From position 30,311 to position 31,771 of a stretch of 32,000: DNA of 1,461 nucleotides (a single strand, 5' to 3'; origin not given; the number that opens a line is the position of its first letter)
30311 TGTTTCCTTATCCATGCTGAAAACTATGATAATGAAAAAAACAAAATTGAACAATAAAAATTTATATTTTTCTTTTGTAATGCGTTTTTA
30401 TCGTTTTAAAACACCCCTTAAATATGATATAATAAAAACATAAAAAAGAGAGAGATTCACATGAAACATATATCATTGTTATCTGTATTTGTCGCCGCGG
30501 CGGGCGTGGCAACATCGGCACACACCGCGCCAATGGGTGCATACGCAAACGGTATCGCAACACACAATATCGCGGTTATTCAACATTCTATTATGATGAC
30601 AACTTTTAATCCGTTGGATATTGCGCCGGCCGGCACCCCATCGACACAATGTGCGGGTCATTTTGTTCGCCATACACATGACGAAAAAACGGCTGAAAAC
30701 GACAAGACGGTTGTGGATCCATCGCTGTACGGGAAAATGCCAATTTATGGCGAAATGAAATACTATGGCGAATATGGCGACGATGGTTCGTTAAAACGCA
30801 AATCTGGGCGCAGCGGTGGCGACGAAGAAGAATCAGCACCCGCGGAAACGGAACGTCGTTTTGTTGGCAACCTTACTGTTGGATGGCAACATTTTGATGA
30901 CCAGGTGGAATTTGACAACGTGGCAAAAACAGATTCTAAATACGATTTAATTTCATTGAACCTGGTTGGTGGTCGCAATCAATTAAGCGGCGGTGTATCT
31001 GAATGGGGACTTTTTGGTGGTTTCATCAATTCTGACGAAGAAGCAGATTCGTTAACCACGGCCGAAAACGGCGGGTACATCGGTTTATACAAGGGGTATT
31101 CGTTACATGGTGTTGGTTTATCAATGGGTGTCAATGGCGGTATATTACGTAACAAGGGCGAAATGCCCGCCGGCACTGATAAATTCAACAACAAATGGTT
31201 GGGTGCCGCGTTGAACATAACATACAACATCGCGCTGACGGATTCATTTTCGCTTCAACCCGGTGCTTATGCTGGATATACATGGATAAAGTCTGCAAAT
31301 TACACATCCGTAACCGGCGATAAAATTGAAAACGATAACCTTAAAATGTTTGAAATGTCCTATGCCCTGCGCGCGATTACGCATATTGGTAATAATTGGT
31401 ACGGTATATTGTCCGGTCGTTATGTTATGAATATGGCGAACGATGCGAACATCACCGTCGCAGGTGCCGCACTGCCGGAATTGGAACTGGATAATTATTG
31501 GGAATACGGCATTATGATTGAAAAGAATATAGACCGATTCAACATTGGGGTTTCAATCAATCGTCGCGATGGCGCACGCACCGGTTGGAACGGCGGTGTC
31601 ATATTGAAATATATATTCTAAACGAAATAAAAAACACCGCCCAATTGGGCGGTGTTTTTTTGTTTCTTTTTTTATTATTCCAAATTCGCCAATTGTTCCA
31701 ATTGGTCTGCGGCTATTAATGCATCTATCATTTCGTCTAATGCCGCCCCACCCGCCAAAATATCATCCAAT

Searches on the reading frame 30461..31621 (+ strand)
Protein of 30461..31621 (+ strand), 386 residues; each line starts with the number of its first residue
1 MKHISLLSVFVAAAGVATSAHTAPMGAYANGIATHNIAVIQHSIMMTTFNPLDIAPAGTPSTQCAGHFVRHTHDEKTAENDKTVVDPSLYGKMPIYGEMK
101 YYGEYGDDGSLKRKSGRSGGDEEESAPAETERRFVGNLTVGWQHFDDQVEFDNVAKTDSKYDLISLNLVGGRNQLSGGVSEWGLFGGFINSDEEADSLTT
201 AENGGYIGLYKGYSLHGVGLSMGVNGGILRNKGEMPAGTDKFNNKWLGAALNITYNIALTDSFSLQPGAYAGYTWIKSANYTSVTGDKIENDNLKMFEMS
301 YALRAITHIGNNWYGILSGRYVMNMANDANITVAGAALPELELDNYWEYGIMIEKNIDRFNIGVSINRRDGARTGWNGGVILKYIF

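Call 68: search_protein_families(library=pfam, proteins=[window:30461-31621:+], max_evalue=0.001)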
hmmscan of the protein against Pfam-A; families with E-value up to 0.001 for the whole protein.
window:30461-31621:+ (386 aa): 1 family
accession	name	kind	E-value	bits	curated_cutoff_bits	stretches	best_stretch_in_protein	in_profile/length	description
PF03797.25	Autotransporter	-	7.3e-07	29.6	26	1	159-373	19-249/255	Autotransporter beta-domain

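Call 87: find_encoding_contigs(protein=window:30461-31621:+, flank=10000, max_places=1)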
Protein window:30461-31621:+ (386 aa): 4 contigs read that carry it; 1 place shown.
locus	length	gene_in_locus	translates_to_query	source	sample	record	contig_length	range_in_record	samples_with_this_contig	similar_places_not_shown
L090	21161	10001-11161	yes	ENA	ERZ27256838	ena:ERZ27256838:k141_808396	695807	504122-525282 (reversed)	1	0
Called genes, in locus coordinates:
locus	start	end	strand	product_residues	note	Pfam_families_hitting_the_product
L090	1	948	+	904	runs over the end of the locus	-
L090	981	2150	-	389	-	PF02684:LpxB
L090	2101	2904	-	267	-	PF00132:Hexapep, PF25084:LbH_EIF2B (faint), PF25087:GMPPB_C, PF00132:Hexapep (weak), PF13720:Acetyltransf_11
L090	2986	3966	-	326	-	-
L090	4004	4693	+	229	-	PF01170:UPF0020 (weak), PF01728:FtsJ (weak), PF05175:MTS, PF06325:PrmA (weak), PF13649:Methyltransf_25, PF13847:Methyltransf_31, PF08241:Methyltransf_11, PF08242:Methyltransf_12 (weak)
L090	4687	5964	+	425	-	PF01551:Peptidase_M23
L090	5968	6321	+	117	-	PF04519:Bactofilin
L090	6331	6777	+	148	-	PF02502:LacAB_rpiB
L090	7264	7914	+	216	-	PF23297:ACP_SdgA_C (weak), PF00550:PP-binding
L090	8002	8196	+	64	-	-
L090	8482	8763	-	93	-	-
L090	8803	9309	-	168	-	PF01741:MscL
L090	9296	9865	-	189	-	PF13189:Cytidylate_kin2 (faint), PF13238:AAA_18, PF13671:AAA_33 (faint), PF01202:SKI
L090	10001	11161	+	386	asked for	PF03797:Autotransporter (weak)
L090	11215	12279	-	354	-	PF03462:PCRF, PF00472:RF-1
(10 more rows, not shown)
